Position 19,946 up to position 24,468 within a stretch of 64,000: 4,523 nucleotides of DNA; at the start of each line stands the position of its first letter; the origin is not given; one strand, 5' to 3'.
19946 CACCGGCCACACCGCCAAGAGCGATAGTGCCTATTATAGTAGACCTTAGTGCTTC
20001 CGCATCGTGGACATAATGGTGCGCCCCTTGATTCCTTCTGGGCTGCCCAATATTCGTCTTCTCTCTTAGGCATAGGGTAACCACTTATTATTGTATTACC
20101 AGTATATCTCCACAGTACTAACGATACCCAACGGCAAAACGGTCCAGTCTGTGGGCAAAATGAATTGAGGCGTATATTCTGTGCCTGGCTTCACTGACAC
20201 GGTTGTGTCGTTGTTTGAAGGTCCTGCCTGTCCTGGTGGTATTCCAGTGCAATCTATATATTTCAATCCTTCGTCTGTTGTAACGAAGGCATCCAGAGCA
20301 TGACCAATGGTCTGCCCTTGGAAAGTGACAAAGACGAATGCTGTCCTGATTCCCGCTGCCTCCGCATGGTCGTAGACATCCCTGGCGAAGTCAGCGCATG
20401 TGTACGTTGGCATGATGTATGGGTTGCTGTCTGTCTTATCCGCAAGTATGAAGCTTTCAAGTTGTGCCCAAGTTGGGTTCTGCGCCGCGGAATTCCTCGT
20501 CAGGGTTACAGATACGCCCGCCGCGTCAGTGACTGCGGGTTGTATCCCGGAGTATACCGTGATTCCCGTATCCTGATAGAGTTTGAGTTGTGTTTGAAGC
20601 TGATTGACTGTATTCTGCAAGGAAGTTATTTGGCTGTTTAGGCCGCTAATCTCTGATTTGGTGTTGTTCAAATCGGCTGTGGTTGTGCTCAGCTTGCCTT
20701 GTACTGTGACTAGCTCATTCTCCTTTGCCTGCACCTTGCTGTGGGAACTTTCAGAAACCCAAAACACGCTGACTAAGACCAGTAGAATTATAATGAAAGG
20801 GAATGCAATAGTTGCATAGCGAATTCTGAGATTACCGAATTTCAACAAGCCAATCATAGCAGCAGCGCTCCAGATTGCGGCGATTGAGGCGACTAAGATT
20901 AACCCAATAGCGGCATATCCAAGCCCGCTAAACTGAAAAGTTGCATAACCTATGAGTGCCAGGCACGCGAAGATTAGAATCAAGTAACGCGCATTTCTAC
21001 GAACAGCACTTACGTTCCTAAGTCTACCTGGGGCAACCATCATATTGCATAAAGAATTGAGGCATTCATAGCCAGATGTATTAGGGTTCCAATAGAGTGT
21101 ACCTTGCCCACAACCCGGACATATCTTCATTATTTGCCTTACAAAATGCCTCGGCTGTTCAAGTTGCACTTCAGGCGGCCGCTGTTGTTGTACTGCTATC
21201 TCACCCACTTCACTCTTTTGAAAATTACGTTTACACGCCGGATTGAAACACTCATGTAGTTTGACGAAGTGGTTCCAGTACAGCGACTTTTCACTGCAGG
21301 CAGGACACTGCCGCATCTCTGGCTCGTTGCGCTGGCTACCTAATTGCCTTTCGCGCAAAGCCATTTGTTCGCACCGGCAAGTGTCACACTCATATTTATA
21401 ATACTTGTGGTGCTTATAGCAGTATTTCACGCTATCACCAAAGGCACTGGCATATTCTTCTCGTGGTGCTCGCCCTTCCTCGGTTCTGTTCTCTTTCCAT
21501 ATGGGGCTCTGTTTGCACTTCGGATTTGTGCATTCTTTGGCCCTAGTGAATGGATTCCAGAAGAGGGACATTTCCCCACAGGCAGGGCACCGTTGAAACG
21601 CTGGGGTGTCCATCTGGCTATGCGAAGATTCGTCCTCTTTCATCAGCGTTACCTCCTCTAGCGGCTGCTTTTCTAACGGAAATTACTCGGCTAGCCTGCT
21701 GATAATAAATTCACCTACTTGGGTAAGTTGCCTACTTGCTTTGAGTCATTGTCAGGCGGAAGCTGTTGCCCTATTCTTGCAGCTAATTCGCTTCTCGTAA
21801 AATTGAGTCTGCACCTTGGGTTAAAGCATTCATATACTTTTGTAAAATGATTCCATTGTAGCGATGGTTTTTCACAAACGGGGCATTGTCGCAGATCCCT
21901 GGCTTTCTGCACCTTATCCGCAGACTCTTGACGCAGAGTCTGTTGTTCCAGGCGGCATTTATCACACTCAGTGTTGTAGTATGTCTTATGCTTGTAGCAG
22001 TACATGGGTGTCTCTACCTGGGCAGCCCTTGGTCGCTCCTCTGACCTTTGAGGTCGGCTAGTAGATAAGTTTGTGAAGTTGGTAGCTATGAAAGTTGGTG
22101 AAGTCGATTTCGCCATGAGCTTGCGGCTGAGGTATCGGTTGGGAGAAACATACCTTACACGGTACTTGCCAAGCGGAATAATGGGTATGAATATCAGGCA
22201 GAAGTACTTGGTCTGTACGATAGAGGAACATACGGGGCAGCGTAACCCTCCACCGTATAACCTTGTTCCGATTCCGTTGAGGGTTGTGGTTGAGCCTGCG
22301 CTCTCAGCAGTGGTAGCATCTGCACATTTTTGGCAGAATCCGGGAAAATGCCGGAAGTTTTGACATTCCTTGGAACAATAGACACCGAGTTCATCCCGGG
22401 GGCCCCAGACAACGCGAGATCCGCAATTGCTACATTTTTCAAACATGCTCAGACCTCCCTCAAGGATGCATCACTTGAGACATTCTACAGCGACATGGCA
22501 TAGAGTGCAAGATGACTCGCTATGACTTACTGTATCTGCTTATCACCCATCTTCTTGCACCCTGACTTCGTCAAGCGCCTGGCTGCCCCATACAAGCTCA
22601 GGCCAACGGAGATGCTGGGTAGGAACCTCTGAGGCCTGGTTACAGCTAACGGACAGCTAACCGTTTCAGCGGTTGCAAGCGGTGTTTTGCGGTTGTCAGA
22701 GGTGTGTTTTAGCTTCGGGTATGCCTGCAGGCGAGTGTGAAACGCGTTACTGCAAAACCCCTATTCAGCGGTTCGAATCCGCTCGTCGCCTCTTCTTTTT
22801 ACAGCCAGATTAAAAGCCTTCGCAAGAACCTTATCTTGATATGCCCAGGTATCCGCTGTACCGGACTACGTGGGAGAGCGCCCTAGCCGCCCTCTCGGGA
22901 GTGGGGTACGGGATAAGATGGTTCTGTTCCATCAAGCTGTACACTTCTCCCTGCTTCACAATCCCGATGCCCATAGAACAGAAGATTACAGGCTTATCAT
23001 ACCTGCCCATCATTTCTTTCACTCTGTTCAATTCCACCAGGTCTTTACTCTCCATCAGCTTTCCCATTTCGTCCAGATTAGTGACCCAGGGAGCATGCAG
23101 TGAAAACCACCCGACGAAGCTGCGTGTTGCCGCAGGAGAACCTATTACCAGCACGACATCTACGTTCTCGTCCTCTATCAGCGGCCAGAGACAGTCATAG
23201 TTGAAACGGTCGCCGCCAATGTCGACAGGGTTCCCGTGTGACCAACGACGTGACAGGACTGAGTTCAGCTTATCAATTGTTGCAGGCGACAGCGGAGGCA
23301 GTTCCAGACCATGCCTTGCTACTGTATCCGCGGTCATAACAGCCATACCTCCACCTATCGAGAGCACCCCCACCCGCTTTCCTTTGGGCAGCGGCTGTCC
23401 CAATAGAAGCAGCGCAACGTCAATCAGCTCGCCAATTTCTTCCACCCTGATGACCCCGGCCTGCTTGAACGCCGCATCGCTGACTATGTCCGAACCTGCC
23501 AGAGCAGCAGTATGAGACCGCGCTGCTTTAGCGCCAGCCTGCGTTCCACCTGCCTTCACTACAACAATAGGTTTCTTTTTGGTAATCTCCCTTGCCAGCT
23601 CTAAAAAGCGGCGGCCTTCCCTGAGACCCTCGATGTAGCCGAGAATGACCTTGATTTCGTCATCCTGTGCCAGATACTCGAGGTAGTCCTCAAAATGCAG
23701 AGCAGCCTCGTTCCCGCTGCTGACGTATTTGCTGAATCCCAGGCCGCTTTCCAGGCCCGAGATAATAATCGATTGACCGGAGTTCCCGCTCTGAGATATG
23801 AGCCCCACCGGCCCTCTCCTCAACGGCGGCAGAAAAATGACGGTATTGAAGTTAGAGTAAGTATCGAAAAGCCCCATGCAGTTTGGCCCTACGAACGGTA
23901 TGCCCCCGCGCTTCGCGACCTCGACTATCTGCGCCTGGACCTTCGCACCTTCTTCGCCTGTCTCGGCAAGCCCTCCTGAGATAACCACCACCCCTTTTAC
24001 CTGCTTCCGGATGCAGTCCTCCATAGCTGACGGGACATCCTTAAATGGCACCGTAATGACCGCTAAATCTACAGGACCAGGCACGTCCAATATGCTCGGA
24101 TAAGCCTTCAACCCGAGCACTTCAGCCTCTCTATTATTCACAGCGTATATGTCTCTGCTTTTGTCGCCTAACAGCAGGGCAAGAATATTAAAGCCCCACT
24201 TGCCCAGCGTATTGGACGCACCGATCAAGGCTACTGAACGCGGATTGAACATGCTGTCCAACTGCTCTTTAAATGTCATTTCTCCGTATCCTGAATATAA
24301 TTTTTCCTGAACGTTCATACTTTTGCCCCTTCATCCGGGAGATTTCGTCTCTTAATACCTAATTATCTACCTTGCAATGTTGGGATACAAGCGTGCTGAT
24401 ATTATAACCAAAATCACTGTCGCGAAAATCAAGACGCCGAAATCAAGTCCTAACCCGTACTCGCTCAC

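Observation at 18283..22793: tRNA-Cys-anchored 4.4-kb islet bounded by an exact 44-bp duplication of the tRNA 3' half, with no integrase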

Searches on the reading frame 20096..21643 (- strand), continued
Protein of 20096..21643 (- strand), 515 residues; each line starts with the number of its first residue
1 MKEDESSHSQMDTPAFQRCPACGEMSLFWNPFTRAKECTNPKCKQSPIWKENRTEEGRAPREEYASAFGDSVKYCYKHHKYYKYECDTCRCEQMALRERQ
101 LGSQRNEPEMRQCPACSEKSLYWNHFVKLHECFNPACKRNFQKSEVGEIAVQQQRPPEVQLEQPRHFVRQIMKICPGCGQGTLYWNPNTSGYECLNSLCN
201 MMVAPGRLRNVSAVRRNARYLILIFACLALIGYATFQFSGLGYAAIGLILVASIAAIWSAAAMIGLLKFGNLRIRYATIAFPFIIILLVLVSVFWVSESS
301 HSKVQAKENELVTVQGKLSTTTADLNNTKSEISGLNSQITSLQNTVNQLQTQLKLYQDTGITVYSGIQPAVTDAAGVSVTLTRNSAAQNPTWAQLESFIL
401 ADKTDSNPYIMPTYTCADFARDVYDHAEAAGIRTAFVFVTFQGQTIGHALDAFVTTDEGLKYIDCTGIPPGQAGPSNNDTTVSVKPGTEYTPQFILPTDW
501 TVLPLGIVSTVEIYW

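Call 112: find_encoding_contigs(protein=P0001, flank=3000, max_places=4)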
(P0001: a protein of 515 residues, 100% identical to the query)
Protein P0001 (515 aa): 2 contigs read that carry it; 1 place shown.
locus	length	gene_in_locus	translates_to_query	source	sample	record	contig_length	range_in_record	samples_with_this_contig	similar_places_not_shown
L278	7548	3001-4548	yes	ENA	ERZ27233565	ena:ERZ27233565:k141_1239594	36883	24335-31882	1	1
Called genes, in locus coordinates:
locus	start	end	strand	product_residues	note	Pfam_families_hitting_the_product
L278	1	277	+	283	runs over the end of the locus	PF01061:ABC2_membrane, PF12698:ABC2_membrane_3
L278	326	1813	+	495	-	PF02629:CoA_binding, PF13380:CoA_binding_2, PF13607:Succ_CoA_lig, PF00549:Ligase_CoA (faint)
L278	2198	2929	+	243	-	-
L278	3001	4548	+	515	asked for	-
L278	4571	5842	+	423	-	-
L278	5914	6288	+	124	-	PF00293:NUDIX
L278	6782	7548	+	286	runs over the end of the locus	PF02737:3HCDH_N, PF00725:3HCDH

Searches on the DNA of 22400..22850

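Call 93: search_rna_families(source=window, start=22400, end=22850, threshold=evalue, max_evalue=1)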
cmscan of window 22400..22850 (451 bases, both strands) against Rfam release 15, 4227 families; matches with E-value up to 1: 0.
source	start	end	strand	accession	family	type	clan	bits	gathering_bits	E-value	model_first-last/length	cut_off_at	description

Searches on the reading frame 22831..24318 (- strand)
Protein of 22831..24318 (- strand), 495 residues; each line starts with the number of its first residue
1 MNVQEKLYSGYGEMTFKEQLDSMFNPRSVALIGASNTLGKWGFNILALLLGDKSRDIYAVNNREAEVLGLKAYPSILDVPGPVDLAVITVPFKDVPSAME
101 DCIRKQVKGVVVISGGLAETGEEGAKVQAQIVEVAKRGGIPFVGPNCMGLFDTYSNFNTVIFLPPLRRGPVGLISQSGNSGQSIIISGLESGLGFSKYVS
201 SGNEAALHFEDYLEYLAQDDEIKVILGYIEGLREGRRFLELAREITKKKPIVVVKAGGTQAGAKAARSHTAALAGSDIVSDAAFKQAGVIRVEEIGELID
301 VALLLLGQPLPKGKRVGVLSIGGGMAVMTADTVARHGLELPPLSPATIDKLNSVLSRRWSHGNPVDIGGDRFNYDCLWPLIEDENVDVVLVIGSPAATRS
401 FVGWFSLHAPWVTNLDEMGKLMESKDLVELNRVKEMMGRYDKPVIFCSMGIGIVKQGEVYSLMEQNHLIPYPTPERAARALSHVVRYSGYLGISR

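Call 7: search_protein_families(library=pfam, proteins=[window:22831-24318:-], max_evalue=0.1)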
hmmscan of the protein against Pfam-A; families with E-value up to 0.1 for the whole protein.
window:22831-24318:- (495 aa): 4 families
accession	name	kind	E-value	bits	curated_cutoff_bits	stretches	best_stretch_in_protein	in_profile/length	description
PF13607.11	Succ_CoA_lig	-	6.4e-52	175.4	27.4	1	168-304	1-137/138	Succinyl-CoA ligase like flavodoxin domain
PF13380.12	CoA_binding_2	-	4.2e-23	82.4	22.8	1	27-150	1-113/116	CoA binding domain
PF02629.25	CoA_binding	-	8.6e-12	46.1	22.3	1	26-114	3-95/97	CoA binding domain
PF00549.24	Ligase_CoA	-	1.7e-05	25.4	24.5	0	320-393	2-58/128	CoA-ligase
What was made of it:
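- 22831..24318 (-): Native neighbour of tRNA-Cys: ADP-forming acyl-CoA synthetase-like gene (ACD), outside the islet. Pfam CoA_binding and Succ_CoA_lig (call 7).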

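Call 10: find_encoding_contigs(protein=window:22831-24318:-, flank=10000, max_places=10)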
Protein window:22831-24318:- (495 aa): 3 contigs read that carry it; 2 places shown.
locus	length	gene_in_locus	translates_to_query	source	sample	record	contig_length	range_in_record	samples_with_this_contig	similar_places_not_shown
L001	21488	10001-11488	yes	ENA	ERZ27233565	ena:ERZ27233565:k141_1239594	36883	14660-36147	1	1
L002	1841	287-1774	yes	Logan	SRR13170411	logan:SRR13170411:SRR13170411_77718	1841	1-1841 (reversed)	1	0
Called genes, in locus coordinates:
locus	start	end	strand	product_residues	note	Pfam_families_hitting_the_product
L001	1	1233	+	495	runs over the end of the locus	PF00289:Biotin_carb_N, PF02222:ATP-grasp, PF02655:ATP-grasp_3 (weak), PF02786:CPSase_L_D2, PF07478:Dala_Dala_lig_C, PF08443:RimK (faint), PF02785:Biotin_carb_C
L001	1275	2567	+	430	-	PF00206:Lyase_1, PF10397:ADSL_C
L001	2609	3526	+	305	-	PF01259:SAICAR_synt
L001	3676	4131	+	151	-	PF00583:Acetyltransf_1, PF13673:Acetyltransf_10, PF13508:Acetyltransf_7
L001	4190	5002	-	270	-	PF03449:GreA_GreB_N, PF01272:GreA_GreB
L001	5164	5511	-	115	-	PF02311:AraC_binding (weak), PF07883:Cupin_2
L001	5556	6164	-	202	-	PF21349:RUBY_RBDX (weak), PF23458:DUF7130 (faint), PF02915:Rubrerythrin, PF21349:RUBY_RBDX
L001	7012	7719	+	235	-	PF14333:DUF4389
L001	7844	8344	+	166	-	PF01047:MarR, PF12802:MarR_2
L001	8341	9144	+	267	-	PF00005:ABC_tran, PF13304:AAA_21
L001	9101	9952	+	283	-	PF01061:ABC2_membrane, PF12698:ABC2_membrane_3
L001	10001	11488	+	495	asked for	PF02629:CoA_binding, PF13380:CoA_binding_2, PF13607:Succ_CoA_lig, PF00549:Ligase_CoA (faint)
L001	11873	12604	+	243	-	-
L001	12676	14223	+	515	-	-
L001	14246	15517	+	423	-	-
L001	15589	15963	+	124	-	PF00293:NUDIX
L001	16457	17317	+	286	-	PF02737:3HCDH_N, PF00725:3HCDH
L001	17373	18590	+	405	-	PF00108:Thiolase_N, PF00109:ketoacyl-synt (weak), PF02803:Thiolase_C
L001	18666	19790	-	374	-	PF02771:Acyl-CoA_dh_N, PF02770:Acyl-CoA_dh_M, PF00441:Acyl-CoA_dh_1, PF08028:Acyl-CoA_dh_2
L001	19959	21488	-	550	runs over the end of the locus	PF00501:AMP-binding, PF13193:AMP-binding_C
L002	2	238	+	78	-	?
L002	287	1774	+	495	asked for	PF02629:CoA_binding, PF13380:CoA_binding_2, PF13607:Succ_CoA_lig, PF00549:Ligase_CoA (faint)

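Call 14: find_related_loci(query=window:22831-24318:-, collection=genome_contigs, flank=10000)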
Query window:22831-24318:- (495 aa) in genome_contigs; peptide patterns used: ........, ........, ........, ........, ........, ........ (x = any residue, [..] = any of these).
119 stretches matched a pattern; 49 encode a relative of the query (tblastn E <= 1e-3); 49 distinct loci.
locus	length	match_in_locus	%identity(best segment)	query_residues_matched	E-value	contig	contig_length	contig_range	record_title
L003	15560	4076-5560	96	1-495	0e+0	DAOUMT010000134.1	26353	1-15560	MAG TPA_asm: Dehalococcoidia bacterium isolate W92_261 k127_460686, whole genome shotgun sequence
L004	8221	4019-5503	83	1-495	0e+0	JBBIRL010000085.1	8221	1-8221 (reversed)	MAG: Dehalococcoidia bacterium isolate CYF170214_bin_349 NODE_9346_length_8221_cov_4.839456, whole genome shotgun sequen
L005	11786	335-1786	83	12-495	0e+0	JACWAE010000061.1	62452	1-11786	MAG: Dehalococcoidia bacterium isolate B_CHL_03 k141_121935, whole genome shotgun sequence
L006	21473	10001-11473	77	5-495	0e+0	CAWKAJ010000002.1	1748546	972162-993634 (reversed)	MAG: uncultured Chloroflexia bacterium isolate MFD03726.bin.1.10 genome assembly, contig: contig_31094, whole genome sho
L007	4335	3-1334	80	52-495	0e+0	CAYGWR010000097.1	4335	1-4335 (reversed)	MAG TPA_asm: uncultured Dehalococcoidia bacterium isolate ERP119294_co1_277 genome assembly, contig: NODE_34204_length_4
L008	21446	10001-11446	70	9-491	0e+0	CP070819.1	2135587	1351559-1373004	MAG: Dehalococcoidia bacterium isolate bin1158 chromosome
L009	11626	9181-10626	66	14-495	0e+0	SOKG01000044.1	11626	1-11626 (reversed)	MAG: Dehalococcoidia bacterium isolate E44_bin56 NODE_2337_length_11626_cov_6.520698, whole genome shotgun sequence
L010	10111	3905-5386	62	3-495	0e+0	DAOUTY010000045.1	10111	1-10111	MAG TPA_asm: Chloroflexota bacterium isolate CSMAG_809 CSMAG_809_k141_507936_length_10111_cov_12.5108, whole genome shot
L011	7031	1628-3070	64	14-494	0e+0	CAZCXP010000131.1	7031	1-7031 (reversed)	MAG TPA_asm: uncultured Dehalococcoidia bacterium isolate binchicken_co89_461 genome assembly, contig: NODE_22669_length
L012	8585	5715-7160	63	14-495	0e+0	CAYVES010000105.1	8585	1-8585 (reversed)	MAG TPA_asm: uncultured Dehalococcoidia bacterium isolate SRP214966_co5_396 genome assembly, contig: NODE_8489_length_85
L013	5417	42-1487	63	14-495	0e+0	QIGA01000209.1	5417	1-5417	MAG: Chloroflexi bacterium isolate SZUA-161 Ga0063294_10013881, whole genome shotgun sequence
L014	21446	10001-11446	60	12-493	0e+0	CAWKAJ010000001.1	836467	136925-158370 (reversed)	MAG: uncultured Chloroflexia bacterium isolate MFD03726.bin.1.10 genome assembly, contig: contig_21939, whole genome sho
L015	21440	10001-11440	60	14-493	0e+0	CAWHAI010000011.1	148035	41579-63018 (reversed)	MAG: uncultured Chloroflexia bacterium isolate MFD04408.bin.2.112 genome assembly, contig: contig_33599, whole genome sh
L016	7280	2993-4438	61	14-494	0e+0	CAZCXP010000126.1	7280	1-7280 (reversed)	MAG TPA_asm: uncultured Dehalococcoidia bacterium isolate binchicken_co89_461 genome assembly, contig: NODE_21510_length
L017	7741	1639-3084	60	14-494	0e+0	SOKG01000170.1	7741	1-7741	MAG: Dehalococcoidia bacterium isolate E44_bin56 NODE_4794_length_7741_cov_5.774135, whole genome shotgun sequence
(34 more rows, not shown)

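Call 55: search_protein_families(library=pfam, proteins=[L003:5808-6725:-], max_evalue=0.01)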
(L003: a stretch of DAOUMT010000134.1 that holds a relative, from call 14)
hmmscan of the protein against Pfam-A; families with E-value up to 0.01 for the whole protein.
L003:5808-6725:- (305 aa): 1 family
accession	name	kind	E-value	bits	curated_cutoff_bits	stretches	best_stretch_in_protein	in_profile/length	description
PF02596.20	DUF169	-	1.1e-35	123.8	27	1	32-266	4-208/209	Uncharacterised ArCR, COG2043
